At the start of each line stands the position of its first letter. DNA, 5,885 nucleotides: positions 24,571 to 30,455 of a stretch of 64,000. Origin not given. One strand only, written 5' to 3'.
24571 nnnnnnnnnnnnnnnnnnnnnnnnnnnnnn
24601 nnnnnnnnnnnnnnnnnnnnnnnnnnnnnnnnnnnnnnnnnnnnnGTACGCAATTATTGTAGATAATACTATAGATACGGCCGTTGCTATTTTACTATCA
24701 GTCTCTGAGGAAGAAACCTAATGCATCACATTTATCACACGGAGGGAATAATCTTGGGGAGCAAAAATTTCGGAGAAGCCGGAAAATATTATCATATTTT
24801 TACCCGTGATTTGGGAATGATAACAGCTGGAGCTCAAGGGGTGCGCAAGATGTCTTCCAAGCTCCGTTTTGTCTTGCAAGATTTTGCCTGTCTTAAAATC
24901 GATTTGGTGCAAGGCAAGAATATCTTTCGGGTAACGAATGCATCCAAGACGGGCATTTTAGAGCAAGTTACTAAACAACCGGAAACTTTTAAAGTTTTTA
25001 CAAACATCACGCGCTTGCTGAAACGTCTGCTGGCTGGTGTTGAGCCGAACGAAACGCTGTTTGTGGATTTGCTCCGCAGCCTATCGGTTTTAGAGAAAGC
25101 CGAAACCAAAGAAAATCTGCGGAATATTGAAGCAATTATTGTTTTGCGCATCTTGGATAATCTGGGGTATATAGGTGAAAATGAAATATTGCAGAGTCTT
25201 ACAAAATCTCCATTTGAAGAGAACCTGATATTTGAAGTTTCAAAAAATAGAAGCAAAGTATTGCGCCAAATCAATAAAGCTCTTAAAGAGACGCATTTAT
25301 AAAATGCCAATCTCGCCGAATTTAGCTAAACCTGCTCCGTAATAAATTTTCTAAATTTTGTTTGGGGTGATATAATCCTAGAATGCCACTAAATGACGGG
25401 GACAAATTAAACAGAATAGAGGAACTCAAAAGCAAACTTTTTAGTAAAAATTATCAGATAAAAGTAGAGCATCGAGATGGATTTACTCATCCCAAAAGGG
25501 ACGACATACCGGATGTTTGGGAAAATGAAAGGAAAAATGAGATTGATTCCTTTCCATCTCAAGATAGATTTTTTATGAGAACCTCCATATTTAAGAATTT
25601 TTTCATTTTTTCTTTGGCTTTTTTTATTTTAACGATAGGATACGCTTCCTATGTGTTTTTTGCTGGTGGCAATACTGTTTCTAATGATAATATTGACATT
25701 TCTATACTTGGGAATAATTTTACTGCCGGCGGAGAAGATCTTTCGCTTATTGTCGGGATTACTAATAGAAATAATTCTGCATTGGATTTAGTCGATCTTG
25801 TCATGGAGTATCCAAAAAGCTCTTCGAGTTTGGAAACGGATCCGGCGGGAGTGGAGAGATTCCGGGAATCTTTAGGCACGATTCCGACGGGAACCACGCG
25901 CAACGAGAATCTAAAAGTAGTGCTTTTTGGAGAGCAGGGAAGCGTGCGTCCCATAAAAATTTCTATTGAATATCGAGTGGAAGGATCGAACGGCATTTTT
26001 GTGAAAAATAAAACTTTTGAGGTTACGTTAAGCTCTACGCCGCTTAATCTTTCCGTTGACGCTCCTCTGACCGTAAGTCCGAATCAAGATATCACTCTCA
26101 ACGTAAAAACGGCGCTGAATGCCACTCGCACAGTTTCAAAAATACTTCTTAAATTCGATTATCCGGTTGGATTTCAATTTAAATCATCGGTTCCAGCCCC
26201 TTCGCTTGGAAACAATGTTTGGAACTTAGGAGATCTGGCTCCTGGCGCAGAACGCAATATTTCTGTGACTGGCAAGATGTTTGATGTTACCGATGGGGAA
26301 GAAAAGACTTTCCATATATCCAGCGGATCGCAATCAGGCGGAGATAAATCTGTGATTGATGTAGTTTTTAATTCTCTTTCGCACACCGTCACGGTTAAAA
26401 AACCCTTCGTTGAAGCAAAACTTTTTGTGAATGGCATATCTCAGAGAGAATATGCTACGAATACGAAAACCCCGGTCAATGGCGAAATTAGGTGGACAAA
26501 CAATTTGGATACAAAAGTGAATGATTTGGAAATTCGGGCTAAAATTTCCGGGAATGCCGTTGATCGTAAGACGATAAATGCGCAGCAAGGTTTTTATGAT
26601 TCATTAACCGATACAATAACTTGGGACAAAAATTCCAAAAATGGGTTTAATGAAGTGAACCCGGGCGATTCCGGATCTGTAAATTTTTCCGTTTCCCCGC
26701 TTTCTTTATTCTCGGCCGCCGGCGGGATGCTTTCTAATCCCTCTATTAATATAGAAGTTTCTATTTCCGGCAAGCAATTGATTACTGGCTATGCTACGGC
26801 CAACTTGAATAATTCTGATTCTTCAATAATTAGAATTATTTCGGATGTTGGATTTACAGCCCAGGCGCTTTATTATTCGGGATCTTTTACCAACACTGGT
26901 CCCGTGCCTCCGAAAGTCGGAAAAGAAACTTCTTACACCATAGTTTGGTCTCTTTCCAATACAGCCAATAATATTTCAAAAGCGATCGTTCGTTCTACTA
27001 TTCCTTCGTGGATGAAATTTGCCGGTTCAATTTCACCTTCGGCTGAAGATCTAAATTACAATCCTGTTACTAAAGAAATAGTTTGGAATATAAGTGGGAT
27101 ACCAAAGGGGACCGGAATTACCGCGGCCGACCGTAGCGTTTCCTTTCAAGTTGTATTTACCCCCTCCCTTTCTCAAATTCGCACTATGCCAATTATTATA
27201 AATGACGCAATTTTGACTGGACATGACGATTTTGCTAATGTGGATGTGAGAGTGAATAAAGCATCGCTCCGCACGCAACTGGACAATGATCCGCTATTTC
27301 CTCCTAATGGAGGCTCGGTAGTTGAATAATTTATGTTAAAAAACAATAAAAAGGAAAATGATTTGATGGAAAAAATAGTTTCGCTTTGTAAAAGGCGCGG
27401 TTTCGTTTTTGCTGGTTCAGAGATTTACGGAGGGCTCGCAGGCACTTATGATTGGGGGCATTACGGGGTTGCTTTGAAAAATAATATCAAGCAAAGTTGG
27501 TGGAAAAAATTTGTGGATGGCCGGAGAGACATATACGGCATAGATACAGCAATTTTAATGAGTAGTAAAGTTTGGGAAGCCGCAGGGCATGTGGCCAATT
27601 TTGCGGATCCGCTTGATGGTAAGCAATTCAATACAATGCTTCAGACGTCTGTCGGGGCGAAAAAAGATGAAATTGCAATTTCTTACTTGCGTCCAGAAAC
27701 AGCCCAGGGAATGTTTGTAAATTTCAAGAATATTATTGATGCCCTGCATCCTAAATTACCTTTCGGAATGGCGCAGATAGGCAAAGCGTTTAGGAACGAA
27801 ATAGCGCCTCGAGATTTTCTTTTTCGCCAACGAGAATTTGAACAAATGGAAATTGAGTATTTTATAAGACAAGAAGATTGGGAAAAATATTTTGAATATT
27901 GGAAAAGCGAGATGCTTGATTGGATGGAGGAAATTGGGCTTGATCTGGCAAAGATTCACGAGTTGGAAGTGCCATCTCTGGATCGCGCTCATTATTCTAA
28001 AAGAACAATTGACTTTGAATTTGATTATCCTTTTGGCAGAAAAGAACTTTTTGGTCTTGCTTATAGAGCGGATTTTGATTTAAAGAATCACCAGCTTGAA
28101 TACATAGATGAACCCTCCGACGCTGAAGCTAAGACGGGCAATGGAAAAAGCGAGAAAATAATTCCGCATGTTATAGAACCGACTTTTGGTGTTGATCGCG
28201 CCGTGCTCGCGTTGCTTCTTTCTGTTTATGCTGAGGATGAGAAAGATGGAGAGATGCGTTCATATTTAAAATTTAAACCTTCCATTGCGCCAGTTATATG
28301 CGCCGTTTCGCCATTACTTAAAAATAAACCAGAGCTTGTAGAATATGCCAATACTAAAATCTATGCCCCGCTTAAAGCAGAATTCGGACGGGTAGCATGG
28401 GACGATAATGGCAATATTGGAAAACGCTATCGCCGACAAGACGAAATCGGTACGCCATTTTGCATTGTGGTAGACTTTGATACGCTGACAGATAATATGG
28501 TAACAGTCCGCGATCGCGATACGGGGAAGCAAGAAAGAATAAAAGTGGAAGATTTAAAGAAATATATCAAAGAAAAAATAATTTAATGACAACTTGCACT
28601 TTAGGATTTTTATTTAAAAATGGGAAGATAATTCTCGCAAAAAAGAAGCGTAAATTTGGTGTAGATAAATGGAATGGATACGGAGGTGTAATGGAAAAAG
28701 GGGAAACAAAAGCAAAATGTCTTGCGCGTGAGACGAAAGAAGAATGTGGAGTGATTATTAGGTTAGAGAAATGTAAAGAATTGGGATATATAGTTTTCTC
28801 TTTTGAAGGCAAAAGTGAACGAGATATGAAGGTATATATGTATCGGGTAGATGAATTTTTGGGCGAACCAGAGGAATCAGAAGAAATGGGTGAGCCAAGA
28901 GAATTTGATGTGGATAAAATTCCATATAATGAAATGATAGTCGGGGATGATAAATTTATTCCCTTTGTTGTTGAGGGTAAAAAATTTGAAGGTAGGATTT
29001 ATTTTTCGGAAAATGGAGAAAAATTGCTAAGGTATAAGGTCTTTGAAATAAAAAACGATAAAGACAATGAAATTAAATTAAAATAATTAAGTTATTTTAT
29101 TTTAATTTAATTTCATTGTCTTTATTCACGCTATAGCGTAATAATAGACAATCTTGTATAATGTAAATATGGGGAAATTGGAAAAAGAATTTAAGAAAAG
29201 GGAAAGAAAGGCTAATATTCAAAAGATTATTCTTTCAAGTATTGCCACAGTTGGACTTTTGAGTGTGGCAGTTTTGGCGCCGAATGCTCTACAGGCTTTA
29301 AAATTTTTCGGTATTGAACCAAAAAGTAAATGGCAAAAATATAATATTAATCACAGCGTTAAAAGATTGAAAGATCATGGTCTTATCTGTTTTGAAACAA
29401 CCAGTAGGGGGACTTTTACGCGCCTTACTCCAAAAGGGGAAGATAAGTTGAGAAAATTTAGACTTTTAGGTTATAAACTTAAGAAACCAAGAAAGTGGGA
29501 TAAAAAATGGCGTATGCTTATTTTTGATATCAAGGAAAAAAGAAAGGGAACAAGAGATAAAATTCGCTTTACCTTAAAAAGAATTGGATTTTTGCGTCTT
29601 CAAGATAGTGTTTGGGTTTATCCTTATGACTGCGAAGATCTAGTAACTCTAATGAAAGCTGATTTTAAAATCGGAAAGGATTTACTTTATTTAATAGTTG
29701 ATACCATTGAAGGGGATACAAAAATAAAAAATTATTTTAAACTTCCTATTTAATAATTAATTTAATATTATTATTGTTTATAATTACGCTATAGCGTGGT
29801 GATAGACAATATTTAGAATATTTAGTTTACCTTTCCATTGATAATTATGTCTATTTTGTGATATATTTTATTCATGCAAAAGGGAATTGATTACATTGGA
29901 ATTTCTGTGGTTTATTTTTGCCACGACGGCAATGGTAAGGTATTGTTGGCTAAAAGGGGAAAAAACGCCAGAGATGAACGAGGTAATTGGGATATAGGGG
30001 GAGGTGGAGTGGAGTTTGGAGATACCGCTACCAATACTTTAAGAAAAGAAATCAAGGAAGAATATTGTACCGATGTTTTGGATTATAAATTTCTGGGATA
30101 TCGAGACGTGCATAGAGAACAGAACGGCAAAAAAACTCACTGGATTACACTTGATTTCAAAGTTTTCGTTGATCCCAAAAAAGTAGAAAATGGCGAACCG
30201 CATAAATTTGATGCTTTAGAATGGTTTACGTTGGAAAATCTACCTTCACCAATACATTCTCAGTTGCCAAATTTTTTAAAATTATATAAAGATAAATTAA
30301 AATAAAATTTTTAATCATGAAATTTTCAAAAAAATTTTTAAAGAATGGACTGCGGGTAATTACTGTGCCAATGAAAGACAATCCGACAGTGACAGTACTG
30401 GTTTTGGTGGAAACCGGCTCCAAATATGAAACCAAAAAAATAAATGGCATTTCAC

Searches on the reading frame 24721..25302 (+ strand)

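Call 11: search_protein_families(library=pfam, proteins=[window:24721-25302:+], max_evalue=0.001)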
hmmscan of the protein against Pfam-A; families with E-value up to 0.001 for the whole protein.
window:24721-25302:+ (193 aa): 2 families
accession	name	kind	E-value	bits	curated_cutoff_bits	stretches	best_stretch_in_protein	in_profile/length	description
PF11967.14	RecO_N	-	5.3e-13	49.2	27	1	1-75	1-75/80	Recombination protein O N terminal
PF02565.21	RecO_C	-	0.00026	21.2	22.1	1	94-150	11-64/157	Recombination protein O C terminal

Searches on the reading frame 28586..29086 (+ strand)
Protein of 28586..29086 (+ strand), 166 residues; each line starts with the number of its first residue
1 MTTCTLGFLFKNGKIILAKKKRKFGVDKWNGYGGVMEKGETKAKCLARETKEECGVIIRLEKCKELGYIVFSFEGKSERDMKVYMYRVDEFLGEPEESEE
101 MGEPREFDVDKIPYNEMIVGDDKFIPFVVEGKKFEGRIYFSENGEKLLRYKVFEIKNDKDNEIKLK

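Call 11: search_protein_families(library=pfam, proteins=[window:28586-29086:+], max_evalue=0.001)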
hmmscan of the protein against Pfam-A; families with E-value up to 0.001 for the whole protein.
window:28586-29086:+ (166 aa): 1 family
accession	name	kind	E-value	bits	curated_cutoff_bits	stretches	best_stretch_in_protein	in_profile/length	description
PF00293.34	NUDIX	-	3.1e-11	43.9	21.1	1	12-126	14-132/134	NUDIX domain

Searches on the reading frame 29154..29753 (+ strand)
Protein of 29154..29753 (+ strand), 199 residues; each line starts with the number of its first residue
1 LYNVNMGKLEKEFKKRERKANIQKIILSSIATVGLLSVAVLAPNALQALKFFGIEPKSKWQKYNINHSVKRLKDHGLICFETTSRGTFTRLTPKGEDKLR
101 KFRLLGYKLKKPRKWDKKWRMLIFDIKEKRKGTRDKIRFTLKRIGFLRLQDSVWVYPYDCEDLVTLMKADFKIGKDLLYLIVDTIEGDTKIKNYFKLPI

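Call 3: search_protein_families(library=pfam, proteins=[window:29154-29753:+], max_evalue=0.1)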
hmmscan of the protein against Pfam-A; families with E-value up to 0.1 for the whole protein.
window:29154-29753:+ (199 aa): 1 family
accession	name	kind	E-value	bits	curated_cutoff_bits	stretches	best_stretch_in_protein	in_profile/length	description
PF20803.2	PaaX_M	-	1.1e-19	70.7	24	1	113-186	2-75/83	PaaX protein central Cas2-like domain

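Call 82: search_protein_families(library=ncbifam, proteins=[window:29169-29753:+], max_evalue=0.01)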
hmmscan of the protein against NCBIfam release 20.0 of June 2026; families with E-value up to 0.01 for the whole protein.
window:29169-29753:+ (194 aa): 2 families
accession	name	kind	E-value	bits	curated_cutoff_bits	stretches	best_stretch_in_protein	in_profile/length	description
TIGR02277.1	PaaX_trns_reg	equivalog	4.4e-11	42.8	264.55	1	60-163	37-138/279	phenylacetic acid degradation operon negative regulatory protein PaaX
TIGR01573.1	cas2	equivalog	6.2e-05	23.2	24.5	1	115-154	3-43/96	CRISPR-associated endonuclease Cas2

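Call 83: search_protein_families(library=padloc, proteins=[window:29169-29753:+], max_evalue=0.01)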
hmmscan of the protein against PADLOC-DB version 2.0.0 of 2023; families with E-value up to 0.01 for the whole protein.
window:29169-29753:+ (194 aa): 2 families
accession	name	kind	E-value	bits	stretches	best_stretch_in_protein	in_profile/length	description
PDLC00935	Cas2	-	1.6e-05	23.2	1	115-154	3-43/96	CRISPR-associated endonuclease Cas2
PDLC02075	Cas2a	-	0.0065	14.8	0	116-176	4-65/85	-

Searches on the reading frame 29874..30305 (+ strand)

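Call 11: search_protein_families(library=pfam, proteins=[window:29874-30305:+], max_evalue=0.001)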
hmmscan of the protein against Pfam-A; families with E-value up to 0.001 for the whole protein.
window:29874-30305:+ (143 aa): 1 family
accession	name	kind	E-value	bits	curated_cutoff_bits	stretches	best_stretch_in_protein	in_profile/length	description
PF00293.34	NUDIX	-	6.4e-15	55.8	21.1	1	11-136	5-132/134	NUDIX domain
